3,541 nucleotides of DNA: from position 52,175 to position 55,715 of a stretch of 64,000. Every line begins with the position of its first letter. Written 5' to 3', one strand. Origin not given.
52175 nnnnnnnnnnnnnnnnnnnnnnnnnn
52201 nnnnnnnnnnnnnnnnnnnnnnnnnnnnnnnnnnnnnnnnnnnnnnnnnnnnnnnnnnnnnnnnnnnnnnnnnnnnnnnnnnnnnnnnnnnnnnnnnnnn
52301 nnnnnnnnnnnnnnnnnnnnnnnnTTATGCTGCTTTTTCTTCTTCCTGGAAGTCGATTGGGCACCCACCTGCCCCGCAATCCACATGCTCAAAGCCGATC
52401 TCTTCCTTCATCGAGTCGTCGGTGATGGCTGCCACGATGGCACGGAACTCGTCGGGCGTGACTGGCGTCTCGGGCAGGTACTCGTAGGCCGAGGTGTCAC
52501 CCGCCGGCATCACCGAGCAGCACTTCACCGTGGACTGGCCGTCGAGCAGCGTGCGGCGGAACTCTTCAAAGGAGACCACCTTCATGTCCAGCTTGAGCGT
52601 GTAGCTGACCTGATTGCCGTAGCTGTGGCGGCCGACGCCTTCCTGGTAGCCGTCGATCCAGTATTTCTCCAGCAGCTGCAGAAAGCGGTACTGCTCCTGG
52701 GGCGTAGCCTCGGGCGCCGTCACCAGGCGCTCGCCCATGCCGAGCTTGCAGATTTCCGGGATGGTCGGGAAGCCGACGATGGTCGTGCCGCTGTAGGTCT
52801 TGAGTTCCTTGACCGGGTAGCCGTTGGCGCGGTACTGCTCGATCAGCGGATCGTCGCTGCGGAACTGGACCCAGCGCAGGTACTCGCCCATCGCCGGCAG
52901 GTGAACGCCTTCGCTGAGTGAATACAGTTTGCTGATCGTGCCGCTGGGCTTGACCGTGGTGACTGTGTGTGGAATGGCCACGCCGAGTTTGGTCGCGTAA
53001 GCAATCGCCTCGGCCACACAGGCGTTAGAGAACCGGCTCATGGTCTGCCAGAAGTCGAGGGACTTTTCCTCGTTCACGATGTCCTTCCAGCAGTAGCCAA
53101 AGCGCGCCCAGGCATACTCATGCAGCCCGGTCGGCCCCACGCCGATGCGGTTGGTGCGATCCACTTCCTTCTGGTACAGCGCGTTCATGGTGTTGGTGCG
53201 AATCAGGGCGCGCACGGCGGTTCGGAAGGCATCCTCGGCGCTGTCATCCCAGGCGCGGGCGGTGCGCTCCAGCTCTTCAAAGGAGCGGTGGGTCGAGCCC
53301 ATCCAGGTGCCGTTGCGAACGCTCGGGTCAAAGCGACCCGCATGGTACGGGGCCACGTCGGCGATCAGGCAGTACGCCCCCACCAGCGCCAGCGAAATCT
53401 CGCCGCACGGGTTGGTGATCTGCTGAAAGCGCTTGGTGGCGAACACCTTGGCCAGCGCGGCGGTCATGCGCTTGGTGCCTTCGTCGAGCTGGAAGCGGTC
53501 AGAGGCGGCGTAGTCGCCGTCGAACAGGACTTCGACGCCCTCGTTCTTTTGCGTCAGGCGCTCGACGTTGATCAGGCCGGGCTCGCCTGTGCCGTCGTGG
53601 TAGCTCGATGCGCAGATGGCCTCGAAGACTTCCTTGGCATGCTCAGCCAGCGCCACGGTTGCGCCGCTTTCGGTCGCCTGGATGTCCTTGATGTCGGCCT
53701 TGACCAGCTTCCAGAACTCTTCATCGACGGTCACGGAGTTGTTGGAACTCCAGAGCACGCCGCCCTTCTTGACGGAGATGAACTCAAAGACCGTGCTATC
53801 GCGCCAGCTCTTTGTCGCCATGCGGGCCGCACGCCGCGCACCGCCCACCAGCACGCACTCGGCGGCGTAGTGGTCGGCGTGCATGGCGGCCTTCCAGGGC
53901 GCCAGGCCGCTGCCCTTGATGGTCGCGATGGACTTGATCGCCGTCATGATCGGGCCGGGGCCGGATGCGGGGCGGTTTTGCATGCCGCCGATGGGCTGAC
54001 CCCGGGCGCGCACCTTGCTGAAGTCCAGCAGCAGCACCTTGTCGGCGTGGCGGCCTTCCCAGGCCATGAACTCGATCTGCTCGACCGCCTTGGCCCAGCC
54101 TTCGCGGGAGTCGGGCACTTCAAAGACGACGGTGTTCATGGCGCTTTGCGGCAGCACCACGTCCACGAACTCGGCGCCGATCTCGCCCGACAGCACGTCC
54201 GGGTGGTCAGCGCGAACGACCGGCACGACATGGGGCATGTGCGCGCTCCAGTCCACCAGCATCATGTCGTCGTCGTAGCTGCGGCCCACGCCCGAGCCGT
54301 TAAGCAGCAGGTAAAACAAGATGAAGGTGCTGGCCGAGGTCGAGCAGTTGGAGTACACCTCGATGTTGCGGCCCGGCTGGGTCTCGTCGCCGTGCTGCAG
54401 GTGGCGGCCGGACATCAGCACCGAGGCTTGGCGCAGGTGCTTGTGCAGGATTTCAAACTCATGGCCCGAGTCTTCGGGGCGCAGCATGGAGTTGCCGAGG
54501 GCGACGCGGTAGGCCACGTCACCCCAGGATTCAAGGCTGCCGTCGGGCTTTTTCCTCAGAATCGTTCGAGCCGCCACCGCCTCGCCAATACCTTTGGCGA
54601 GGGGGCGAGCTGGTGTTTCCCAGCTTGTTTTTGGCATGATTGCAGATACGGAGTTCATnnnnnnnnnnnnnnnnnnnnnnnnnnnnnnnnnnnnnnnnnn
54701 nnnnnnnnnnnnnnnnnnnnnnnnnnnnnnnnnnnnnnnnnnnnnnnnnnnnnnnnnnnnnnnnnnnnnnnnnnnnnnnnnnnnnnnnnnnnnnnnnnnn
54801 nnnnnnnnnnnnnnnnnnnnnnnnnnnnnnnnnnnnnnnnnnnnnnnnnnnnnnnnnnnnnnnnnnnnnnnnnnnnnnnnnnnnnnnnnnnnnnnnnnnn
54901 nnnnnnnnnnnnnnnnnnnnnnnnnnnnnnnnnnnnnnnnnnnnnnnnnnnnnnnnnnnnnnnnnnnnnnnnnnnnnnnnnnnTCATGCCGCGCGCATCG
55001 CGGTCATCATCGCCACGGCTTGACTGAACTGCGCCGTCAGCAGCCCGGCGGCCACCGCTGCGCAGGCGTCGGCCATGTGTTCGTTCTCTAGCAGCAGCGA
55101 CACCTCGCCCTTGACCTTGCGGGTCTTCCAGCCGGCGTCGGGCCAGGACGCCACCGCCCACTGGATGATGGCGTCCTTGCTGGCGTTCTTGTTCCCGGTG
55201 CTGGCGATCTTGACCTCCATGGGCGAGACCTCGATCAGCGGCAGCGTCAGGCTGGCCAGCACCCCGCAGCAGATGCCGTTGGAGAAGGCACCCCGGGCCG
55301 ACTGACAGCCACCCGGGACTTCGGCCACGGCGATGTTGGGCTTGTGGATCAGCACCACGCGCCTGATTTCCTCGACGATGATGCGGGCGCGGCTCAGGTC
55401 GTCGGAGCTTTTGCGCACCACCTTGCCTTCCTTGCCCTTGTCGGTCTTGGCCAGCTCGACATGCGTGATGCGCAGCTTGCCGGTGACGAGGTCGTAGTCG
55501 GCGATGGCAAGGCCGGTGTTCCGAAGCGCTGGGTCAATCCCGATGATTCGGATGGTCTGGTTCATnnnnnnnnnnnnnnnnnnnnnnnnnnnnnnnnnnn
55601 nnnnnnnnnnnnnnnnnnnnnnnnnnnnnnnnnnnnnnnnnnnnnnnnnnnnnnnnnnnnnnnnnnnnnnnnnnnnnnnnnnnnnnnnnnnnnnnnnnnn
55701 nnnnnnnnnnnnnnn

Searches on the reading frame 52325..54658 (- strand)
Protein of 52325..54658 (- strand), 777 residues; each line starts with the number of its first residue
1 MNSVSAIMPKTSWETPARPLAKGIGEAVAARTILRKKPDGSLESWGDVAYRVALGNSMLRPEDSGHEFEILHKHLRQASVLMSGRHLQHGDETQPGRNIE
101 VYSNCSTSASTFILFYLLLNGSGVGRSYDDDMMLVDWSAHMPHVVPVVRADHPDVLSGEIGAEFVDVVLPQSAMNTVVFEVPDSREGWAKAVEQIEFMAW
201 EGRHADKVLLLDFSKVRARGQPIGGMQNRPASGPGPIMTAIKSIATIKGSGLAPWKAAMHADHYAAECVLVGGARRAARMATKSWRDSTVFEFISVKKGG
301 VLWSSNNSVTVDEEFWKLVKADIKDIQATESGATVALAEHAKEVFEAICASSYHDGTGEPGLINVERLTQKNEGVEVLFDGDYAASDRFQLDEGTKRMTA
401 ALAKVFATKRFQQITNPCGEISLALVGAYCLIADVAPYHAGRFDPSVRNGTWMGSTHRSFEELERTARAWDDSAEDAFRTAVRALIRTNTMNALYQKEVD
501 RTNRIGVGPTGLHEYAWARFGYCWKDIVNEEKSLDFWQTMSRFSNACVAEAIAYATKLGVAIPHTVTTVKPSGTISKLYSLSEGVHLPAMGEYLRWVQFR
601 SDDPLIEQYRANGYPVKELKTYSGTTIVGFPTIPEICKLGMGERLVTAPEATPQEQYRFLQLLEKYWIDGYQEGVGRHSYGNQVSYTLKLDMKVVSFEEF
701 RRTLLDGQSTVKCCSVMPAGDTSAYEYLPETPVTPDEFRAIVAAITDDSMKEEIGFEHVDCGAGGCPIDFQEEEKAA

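Call 9: search_protein_families(library=phrogs, proteins=[window:52325-54658:-], max_evalue=0.001)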
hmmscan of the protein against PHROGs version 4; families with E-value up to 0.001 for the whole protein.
window:52325-54658:- (777 aa): 2 families
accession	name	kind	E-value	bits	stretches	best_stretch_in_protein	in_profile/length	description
phrog_367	-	DNA, RNA and nucleotide metabolism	9.3e-91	306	1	23-769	33-697/701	ribonucleotide reductase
phrog_84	-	DNA, RNA and nucleotide metabolism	0.00039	19.6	0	212-348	311-452/975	ribonucleoside-diphosphate reductase large subunit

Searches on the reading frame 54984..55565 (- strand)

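Call 57: search_protein_families(library=phrogs, proteins=[window:54984-55565:-], max_evalue=0.001)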
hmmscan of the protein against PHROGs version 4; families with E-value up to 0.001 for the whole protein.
window:54984-55565:- (193 aa): 3 families
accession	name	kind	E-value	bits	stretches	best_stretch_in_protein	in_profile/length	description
phrog_159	-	DNA, RNA and nucleotide metabolism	1.5e-40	140.2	1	1-187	84-259/330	RuvC-like Holliday junction resolvase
phrog_18320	-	unknown function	3.5e-22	79.7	1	60-188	9-135/137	-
phrog_1770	-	DNA, RNA and nucleotide metabolism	2.4e-11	44.9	1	6-170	5-143/158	Holliday junction resolvase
